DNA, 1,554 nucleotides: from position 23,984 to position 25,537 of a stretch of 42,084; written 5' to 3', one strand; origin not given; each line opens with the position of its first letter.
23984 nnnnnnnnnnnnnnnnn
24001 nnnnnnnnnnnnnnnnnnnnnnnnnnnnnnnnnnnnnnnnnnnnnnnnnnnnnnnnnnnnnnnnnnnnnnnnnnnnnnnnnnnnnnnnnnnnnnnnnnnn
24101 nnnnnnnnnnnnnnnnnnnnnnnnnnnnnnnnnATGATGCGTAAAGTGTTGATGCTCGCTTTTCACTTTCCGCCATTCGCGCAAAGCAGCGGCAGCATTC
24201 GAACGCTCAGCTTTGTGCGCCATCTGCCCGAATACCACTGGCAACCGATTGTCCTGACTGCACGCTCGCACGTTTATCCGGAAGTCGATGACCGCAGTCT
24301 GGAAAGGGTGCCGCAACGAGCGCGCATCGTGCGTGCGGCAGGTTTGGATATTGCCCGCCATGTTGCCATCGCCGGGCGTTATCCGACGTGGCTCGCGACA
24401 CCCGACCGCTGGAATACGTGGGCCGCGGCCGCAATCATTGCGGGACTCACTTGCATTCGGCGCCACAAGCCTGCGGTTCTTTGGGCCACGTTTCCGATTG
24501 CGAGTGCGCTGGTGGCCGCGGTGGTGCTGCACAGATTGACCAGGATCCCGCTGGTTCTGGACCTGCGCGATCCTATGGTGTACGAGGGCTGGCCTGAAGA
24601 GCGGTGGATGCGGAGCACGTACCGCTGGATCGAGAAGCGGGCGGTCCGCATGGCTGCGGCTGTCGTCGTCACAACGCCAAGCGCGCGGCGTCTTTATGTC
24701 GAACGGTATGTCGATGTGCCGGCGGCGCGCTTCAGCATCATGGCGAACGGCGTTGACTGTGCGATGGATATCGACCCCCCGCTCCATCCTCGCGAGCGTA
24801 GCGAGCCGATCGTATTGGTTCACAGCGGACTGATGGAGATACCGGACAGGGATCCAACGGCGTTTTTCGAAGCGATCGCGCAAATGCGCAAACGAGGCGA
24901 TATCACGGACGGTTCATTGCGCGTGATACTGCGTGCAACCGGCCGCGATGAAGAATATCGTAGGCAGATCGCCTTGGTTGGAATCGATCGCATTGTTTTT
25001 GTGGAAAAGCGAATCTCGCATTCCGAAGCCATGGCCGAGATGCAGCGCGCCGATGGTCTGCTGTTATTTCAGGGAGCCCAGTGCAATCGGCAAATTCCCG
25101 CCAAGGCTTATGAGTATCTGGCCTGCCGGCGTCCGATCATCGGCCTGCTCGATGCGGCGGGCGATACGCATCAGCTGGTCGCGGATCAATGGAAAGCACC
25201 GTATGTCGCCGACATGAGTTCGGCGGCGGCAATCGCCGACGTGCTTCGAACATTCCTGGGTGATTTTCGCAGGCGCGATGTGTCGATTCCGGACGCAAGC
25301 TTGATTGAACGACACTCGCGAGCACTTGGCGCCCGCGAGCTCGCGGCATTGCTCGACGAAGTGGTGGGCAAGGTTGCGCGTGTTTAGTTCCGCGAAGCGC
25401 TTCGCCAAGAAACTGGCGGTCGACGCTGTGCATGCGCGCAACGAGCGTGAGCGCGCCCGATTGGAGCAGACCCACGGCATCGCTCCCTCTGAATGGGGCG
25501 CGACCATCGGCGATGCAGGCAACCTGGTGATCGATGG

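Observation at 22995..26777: ATP-grasp / GT-like / PLP-decarboxylase cassette: candidate route to an amine-amidated uronic acid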

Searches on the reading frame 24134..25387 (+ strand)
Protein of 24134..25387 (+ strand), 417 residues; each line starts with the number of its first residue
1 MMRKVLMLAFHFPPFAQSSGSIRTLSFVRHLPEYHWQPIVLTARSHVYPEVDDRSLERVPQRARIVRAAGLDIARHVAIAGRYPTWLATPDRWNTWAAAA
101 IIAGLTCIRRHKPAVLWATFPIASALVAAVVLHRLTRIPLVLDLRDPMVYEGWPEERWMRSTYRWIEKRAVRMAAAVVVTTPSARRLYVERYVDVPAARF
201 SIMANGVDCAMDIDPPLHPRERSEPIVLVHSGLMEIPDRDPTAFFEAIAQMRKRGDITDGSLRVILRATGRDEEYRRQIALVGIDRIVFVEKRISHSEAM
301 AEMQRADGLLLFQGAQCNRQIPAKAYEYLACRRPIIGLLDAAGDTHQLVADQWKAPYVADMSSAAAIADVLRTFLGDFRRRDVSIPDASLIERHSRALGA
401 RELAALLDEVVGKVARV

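Call 7: search_protein_families(library=ncbifam, proteins=[window:24134-25387:+], max_evalue=0.01)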
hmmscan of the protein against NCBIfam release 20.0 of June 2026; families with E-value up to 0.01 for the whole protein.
window:24134-25387:+ (417 aa): 2 families
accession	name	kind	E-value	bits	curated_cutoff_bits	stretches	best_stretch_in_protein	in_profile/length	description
TIGR04063.1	stp3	hypoth_equivalog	6e-07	28.7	442.05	1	105-210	85-192/397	TIGR04063 family PEP-CTERM/XrtA system glycosyltransferase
TIGR02149.1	glgA_Coryne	subfamily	0.0042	16.3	302.4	1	134-210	103-181/391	glycogen synthase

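Call 8: search_protein_families(library=pfam, proteins=[window:24134-25387:+], max_evalue=0.01)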
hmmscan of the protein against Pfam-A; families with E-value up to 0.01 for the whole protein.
window:24134-25387:+ (417 aa): 3 families
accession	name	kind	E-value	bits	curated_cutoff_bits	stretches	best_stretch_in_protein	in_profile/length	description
PF13579.12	Glyco_trans_4_4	-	3.7e-11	44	29.7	1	24-206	7-158/158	Glycosyl transferase 4-like domain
PF13439.12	Glyco_transf_4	-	5.6e-09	36.7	28.5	1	59-209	37-168/170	Glycosyltransferase Family 4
PF13692.12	Glyco_trans_1_4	-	2.6e-05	24.9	27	1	228-376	4-141/142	Glycosyl transferases group 1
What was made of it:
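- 24134..25387 (+): GT4-like GT-B glycosyltransferase homologue (417 aa), start overlapping the ATP-grasp stop (ATGA). PF13579 at 44 bits and PF13439 at 36.7 bits, both above cut-off; the C-terminal domain scores only 24.9 bits (call 8).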

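Call 13: search_solved_structures(query=window:24134-25387:+, max_evalue=1)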
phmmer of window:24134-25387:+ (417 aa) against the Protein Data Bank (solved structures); distinct sequences matched with E-value up to 1: 1.
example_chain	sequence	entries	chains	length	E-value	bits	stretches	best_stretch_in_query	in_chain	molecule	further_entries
1t11_A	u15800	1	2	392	0.025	16.8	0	315-363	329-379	Trigger factor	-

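Call 56: find_homologous_proteins(query=window:24134-25387:+, max_evalue=0.00001)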
Query window:24134-25387:+ (417 aa): 559 proteins with E <= 0.00001 among 8000 candidates; the best 120 are listed.
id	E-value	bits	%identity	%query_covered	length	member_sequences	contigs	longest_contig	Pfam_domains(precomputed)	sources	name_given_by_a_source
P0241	5.4e-274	926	100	100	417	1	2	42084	PF13579.13,PF13439.13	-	-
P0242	1.8e-234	796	86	100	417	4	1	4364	PF13579.13,PF13439.13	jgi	-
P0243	1.1e-213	728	79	98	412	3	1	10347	-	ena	-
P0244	3.2e-203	693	72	100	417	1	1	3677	PF13439.13,PF13692.13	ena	-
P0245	3.1e-202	690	74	100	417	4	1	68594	PF13579.13,PF13439.13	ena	-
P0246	3.1e-201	687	74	99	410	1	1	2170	PF13579.13,PF13439.13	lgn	-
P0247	7.6e-201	685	73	98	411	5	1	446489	PF13579.13,PF13439.13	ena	-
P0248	1.7e-200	684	72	98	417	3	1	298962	PF13579.13,PF13439.13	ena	-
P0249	2.1e-200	684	74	97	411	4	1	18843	PF13579.13,PF13439.13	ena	-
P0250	1.9e-198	677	74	97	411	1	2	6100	PF13579.13,PF13439.13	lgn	-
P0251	5.8e-198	676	72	98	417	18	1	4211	PF13579.13,PF13439.13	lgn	-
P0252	1.9e-196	671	70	100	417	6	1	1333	PF13579.13,PF13439.13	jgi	jgi:glycosyltransferase involved in cell wall biosynthesis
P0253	4.9e-196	670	71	100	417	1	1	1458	PF13579.13,PF13439.13,PF13692.13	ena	-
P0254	6.0e-196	669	70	100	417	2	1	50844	PF13579.13,PF13439.13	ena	-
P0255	1.7e-195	668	72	100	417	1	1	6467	PF13579.13,PF13439.13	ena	-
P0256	5.8e-195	666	71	98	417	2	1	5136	PF13579.13,PF13439.13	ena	-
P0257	8.3e-195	666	70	100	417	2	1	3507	PF13579.13,PF13439.13,PF13692.13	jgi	jgi:glycosyltransferase involved in cell wall biosynthesis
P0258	9.2e-195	665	70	100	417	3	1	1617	PF13579.13,PF13439.13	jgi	-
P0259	1.2e-194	665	70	98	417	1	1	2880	PF13579.13,PF13439.13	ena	-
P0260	2.4e-194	664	70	99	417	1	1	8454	PF13579.13,PF13439.13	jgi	jgi:glycosyltransferase involved in cell wall biosynthesis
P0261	4.6e-194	663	71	100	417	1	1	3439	PF13579.13,PF13439.13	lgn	-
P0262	1.5e-193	661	70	100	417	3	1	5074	PF13579.13,PF13439.13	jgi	-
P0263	9.9e-193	659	70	100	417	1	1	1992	PF13579.13,PF13439.13,PF13692.13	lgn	-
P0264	4.1e-192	657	69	98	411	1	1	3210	PF13579.13,PF13439.13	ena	-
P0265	4.2e-192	657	69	100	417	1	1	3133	PF13579.13,PF13439.13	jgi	jgi:glycosyltransferase involved in cell wall biosynthesis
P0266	8.6e-192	656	70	98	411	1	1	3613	PF13579.13,PF13439.13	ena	-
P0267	5.0e-190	650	69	99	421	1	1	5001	PF13579.13,PF13439.13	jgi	jgi:hypothetical protein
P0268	2.2e-189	648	67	99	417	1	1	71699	PF13579.13,PF13439.13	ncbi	-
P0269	2.6e-188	644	68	98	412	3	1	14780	PF13579.13,PF13439.13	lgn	-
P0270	5.7e-186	636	68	100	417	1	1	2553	PF13579.13,PF13439.13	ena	-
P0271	3.2e-185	634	70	98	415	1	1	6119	PF13579.13,PF13439.13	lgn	-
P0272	1.1e-183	629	67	98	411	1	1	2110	PF13579.13,PF13439.13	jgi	-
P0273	1.1e-182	626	67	98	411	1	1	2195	PF13579.13,PF13439.13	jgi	-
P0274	2.8e-182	624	67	98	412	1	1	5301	PF13579.13,PF13439.13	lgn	-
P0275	1.2e-179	616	67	100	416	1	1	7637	PF13579.13,PF13439.13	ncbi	ncbi:MAG: glycosyltransferase [Burkholderiaceae bacterium]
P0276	3.9e-179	614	67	97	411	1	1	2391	PF13579.13,PF13439.13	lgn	-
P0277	1.4e-172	592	66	97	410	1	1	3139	PF13439.13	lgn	-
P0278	1.5e-159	549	69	84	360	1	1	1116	PF13579.13,PF13439.13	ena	-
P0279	6.7e-151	521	57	99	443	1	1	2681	PF13579.13,PF13439.13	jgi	-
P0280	3.7e-150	518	57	100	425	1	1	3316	PF13579.13,PF13439.13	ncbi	ncbi:MAG: glycosyltransferase [Burkholderiaceae bacterium]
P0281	2.7e-147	509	56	99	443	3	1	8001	PF13439.13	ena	-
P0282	4.7e-147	508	56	100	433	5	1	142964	PF13579.13,PF13439.13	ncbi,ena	-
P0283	5.0e-147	508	57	99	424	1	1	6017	PF13579.13,PF13439.13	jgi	jgi:hypothetical protein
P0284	3.0e-146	506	56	99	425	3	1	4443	PF13579.13,PF13439.13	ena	-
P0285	2.8e-140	486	56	97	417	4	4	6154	PF13579.13,PF13439.13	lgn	-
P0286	4.1e-140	485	57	96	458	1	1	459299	PF13579.13,PF13439.13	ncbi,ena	-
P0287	2.4e-139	483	54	99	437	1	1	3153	PF13579.13,PF13439.13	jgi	jgi:hypothetical protein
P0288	2.6e-138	479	56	97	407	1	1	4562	PF13579.13,PF13439.13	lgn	-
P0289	3.0e-138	479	55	98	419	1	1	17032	PF13579.13,PF13439.13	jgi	jgi:glycosyltransferase involved in cell wall biosynthesis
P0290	9.5e-138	478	53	99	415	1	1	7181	PF00534.27,PF13579.13,PF13439.13,PF13692.13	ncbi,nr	ncbi:MAG TPA: glycosyltransferase [Burkholderiaceae bacterium]|nr:glycosyltransferase [Burkholderiac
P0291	1.4e-137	477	54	98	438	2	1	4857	PF13579.13,PF13439.13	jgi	jgi:hypothetical protein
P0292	4.6e-136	472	53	99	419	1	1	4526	PF13579.13,PF13439.13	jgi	jgi:hypothetical protein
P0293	4.9e-136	472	54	98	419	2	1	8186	PF13579.13,PF13439.13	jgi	jgi:hypothetical protein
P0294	3.6e-135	469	55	98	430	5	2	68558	PF13579.13,PF13439.13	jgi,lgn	jgi:glycosyltransferase involved in cell wall biosynthesis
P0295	1.4e-134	467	53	98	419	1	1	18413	PF13579.13,PF13439.13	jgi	jgi:glycosyltransferase involved in cell wall biosynthesis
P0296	6.1e-134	465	51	98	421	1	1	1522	PF13579.13,PF13439.13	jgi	jgi:glycosyltransferase involved in cell wall biosynthesis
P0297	1.8e-133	464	52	98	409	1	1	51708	PF13579.13,PF13439.13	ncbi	-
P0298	6.5e-133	462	54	98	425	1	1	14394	PF13579.13,PF13439.13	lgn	-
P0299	7.6e-133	461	54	97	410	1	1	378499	PF13579.13,PF13439.13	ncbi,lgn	-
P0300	5.5e-132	459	52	98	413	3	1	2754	PF13579.13,PF13439.13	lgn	-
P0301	1.5e-131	457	51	99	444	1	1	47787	PF13579.13,PF13439.13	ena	-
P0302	7.0e-131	455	53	97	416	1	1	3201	PF13579.13,PF13439.13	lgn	-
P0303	9.7e-131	455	52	99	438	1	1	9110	PF13579.13,PF13439.13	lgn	-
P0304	1.3e-130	454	53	98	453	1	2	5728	PF00534.27,PF13579.13,PF13439.13,PF13692.13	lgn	-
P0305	4.2e-130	452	52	99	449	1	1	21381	PF13579.13,PF13439.13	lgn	-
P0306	5.2e-129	449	53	98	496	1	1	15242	PF13439.13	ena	-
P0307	8.4e-129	448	52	98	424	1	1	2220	PF13579.13,PF13439.13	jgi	jgi:glycosyltransferase involved in cell wall biosynthesis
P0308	1.0e-128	448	51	100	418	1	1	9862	PF13579.13,PF13439.13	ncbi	-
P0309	7.1e-128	445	52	97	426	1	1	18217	PF13579.13,PF13439.13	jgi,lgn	jgi:glycosyltransferase involved in cell wall biosynthesis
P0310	7.7e-128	445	51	98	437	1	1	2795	PF13579.13,PF13439.13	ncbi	-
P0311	1.9e-127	444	51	99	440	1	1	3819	PF13579.13,PF13439.13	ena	-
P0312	2.6e-126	440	52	99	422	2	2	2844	PF13579.13,PF13439.13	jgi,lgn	jgi:hypothetical protein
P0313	3.1e-126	440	50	98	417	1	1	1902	PF13579.13,PF13439.13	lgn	-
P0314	3.9e-126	439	50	98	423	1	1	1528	PF13579.13,PF13439.13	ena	-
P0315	4.2e-126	439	50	98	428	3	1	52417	PF13579.13,PF13439.13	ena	-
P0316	1.3e-125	438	50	99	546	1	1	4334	PF13579.13,PF13524.13,PF13439.13,PF13692.13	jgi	jgi:glycosyltransferase involved in cell wall biosynthesis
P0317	2.6e-125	437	50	99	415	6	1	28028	PF13579.13,PF13439.13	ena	-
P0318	6.5e-125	435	51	98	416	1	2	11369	PF13579.13,PF13439.13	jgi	jgi:glycosyltransferase involved in cell wall biosynthesis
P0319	7.9e-125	435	50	98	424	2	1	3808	PF13579.13,PF13439.13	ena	-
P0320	1.6e-124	434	58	84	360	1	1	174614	PF13579.13,PF13439.13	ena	-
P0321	1.6e-123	431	51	98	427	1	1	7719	PF13579.13,PF13439.13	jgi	-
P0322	4.3e-123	429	51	98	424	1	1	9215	PF13579.13,PF13439.13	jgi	jgi:glycosyltransferase involved in cell wall biosynthesis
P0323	7.7e-123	429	69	65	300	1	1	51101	PF13579.13,PF13439.13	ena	-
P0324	1.1e-122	428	67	68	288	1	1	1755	PF13579.13,PF13439.13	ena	-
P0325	2.3e-122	427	48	98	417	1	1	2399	PF13579.13,PF13439.13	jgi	jgi:glycosyltransferase involved in cell wall biosynthesis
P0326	8.3e-122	425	51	98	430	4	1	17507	PF13579.13,PF13439.13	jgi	-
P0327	5.4e-121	422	49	97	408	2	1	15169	PF13579.13,PF13439.13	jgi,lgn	jgi:glycosyltransferase involved in cell wall biosynthesis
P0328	4.1e-120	420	49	99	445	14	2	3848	PF13579.13,PF13439.13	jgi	jgi:glycosyltransferase involved in cell wall biosynthesis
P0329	5.9e-120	419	49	98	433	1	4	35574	PF13579.13,PF13439.13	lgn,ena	-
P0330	1.7e-119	417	48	99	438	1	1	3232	PF13579.13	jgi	jgi:hypothetical protein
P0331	1.9e-119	417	48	98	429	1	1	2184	PF13579.13,PF13439.13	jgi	jgi:hypothetical protein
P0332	2.6e-119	417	49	98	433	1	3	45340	PF13579.13,PF13439.13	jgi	jgi:hypothetical protein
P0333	2.9e-119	417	47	98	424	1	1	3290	PF13579.13,PF13439.13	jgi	jgi:hypothetical protein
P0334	5.9e-119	416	49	98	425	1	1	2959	PF13579.13,PF13439.13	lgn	-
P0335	9.1e-119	415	48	98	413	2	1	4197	PF13579.13,PF13439.13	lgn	-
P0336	1.2e-118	415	47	100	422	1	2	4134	PF00534.27,PF13579.13,PF13439.13,PF13692.13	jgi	jgi:glycosyltransferase involved in cell wall biosynthesis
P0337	1.3e-118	415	49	97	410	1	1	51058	PF13579.13,PF13439.13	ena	-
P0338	8.6e-118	412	73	59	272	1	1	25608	PF13579.13,PF13439.13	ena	-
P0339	3.9e-117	410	48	98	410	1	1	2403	PF13579.13,PF13439.13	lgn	-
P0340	1.1e-116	408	50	97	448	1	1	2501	PF13579.13,PF13439.13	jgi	jgi:glycosyltransferase involved in cell wall biosynthesis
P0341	8.9e-116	405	48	96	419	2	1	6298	PF13579.13,PF13439.13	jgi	jgi:hypothetical protein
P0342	1.1e-115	405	75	57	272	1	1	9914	PF13579.13,PF13439.13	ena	-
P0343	1.5e-115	405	50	98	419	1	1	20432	PF13579.13,PF13439.13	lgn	-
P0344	6.8e-115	402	45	97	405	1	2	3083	PF13579.13,PF13439.13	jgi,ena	-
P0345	4.8e-114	400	47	97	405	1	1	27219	PF13579.13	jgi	jgi:hypothetical protein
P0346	5.1e-114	399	46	98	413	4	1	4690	PF13579.13,PF13439.13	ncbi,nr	ncbi:MAG TPA: glycosyltransferase [Candidatus Binatia bacterium]|nr:glycosyltransferase [Candidatus 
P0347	5.2e-114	399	47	97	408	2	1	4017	PF13579.13,PF13439.13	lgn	-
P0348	4.7e-113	396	50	93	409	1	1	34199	PF13579.13,PF13439.13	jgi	jgi:hypothetical protein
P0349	5.1e-113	396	46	97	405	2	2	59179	PF13579.13,PF13439.13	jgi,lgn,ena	-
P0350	2.0e-111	391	48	98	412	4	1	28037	PF13579.13,PF13439.13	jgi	jgi:glycosyltransferase involved in cell wall biosynthesis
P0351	5.2e-111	390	49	99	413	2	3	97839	PF13579.13,PF13439.13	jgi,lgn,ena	-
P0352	2.3e-109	384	58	73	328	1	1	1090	PF13579.13,PF13439.13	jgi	jgi:hypothetical protein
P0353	8.7e-109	382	45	99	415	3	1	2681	PF13579.13,PF13439.13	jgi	jgi:hypothetical protein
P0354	1.1e-108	382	47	98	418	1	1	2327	PF13579.13,PF13439.13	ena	-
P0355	1.1e-107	379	43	99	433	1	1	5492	PF13439.13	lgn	-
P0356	5.0e-107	376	46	99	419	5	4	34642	PF13579.13,PF13439.13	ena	-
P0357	2.6e-105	371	46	98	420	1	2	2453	PF13439.13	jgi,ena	-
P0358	3.8e-105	370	45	99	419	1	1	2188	PF13579.13,PF13439.13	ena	-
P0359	2.7e-104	367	44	98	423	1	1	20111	PF13579.13,PF13439.13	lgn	-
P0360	4.9e-104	367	46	99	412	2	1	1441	PF13579.13,PF13439.13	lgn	-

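Call 65: predict_structure(alignment_id=A2)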
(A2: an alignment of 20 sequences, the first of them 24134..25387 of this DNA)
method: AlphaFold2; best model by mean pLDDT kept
length: 417 residues; sequences in the alignment: 20
mean_pLDDT: 90.5   pTM: 0.87
mean pLDDT of the five models: 90.5, 89.8, 89.5, 89.4, 87.6
residues with pLDDT >= 90: 286; 70-90: 113; 50-70: 18; < 50: 0
segments of 3 or more residues with pLDDT < 50: none
pLDDT, mean of each block of 10 residues (from residue 1): 93 81 89 96 91 87 93 82 73 92 98 95 94 98 86 80 93 96 94 95 86 59 86 86 97 95 90 93 97 86 93 92 92 96 96 96 97 95 92 92 97 81
secondary structure, 60 per line:
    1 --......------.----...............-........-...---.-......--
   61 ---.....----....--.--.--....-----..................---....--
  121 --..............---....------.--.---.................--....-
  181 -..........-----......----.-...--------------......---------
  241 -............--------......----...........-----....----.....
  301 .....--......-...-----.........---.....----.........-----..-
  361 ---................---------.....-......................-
elements in order: E3-8 H20-34 E36-43 H53-58 E64-68 H73-76 H85-88 H94-111 E115-118 H123-136 E140-143 H157-173 E176-179 H182-191 E200-202 E226-231 H242-253 E262-267 H272-282 E288-291 H296-305 E308-313 H323-331 E335-339 H344-352 H364-379 H389-393 H396-416

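Call 68: fold_search(model_id=the predicted structure, library=pdb)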
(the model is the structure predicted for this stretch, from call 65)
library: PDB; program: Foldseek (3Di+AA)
matches with E <= 10: 1702; with E <= 0.001: 364
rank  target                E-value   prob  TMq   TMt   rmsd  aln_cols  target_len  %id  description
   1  3c4q_B                3.0e-18  1.00  0.71  0.75   4.8       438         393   20  Structure of the retaining glycosyltransferase MshA : The first step in mycothiol biosynthesis. Organism : Corynebacte (released 2008-04-01)
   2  3c4q_A                4.7e-18  1.00  0.71  0.74   4.6       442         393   20  Structure of the retaining glycosyltransferase MshA : The first step in mycothiol biosynthesis. Organism : Corynebacte (released 2008-04-01)
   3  3c48_B                2.7e-17  1.00  0.45  0.47  10.3       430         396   20  Structure of the retaining glycosyltransferase MshA: The first step in mycothiol biosynthesis. Organism: Corynebacteri (released 2008-03-25)
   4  3c48_A                1.8e-16  1.00  0.46  0.48  10.6       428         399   20  Structure of the retaining glycosyltransferase MshA: The first step in mycothiol biosynthesis. Organism: Corynebacteri (released 2008-03-25)
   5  6tvp_A                1.2e-15  1.00  0.70  0.75   4.7       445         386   13  Structure of Mycobacterium smegmatis alpha-maltose-1-phosphate synthase GlgM (released 2020-04-22)
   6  6tvp_B                5.5e-15  1.00  0.71  0.76   4.6       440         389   14  Structure of Mycobacterium smegmatis alpha-maltose-1-phosphate synthase GlgM (released 2020-04-22)
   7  7qsg_A                2.3e-14  1.00  0.69  0.75   5.6       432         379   17  Methylmannose polysaccharide mannosyltransferase from M. hassiacum (released 2023-01-25)
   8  2r60                  4.9e-13  1.00  0.57  0.53   8.0       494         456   14  Structure of apo Sucrose Phosphate Synthase (SPS) of Halothermothrix orenii (released 2008-06-10)
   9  6kih_A                6.4e-13  1.00  0.65  0.67   6.7       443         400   13  Sucrose-phosphate synthase (tll1590) from Thermosynechococcus elongatus (released 2020-05-27)
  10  3fro_A                7.2e-13  1.00  0.72  0.69   6.1       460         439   14  Crystal structure of Pyrococcus abyssi glycogen synthase with open and closed conformations (released 2010-01-12)
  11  2bis_A                8.9e-13  1.00  0.70  0.67   6.2       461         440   14  Structure of glycogen synthase from Pyrococcus abyssi (released 2005-11-28)
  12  3l01_A                1.9e-12  1.00  0.69  0.67   6.4       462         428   15  Crystal structure of monomeric glycogen synthase from Pyrococcus abyssi (released 2010-12-29)
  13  6kih_B                5.9e-12  1.00  0.63  0.66   6.9       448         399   12  Sucrose-phosphate synthase (tll1590) from Thermosynechococcus elongatus (released 2020-05-27)
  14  6n1x                  9.6e-12  1.00  0.68  0.75   4.8       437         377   12  BshA from Staphylococcus aureus complexed with UDP and N-acetylglucosamine (released 2019-08-21)
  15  6d9t                  1.0e-11  1.00  0.70  0.77   4.9       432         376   12  BshA from Staphylococcus aureus complexed with UDP (released 2019-05-08)
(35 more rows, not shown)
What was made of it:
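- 24134..25387 (+): AF2 pLDDT 90.5; Foldseek MshA 3c4q TM 0.71/0.75, also GlgM, BshA, PimA (calls 65, 68).
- On GT4 retaining glycosyltransferases (GT-B fold): MshA TM 0.71/0.75 (call 68).
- Closest known: Mycothiol and bacillithiol biosynthesis. Same: A GT4 enzyme whose structure is the closest match to the GT-like protein (MshA TM 0.71-0.75, BshA about 0.70; call 68).
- Checked: The AlphaFold model (pLDDT 90.5) matches MshA with TM 0.71-0.75 (calls 65, 68).
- The closest structural neighbours of the GT-like protein are MshA and BshA (call 68).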
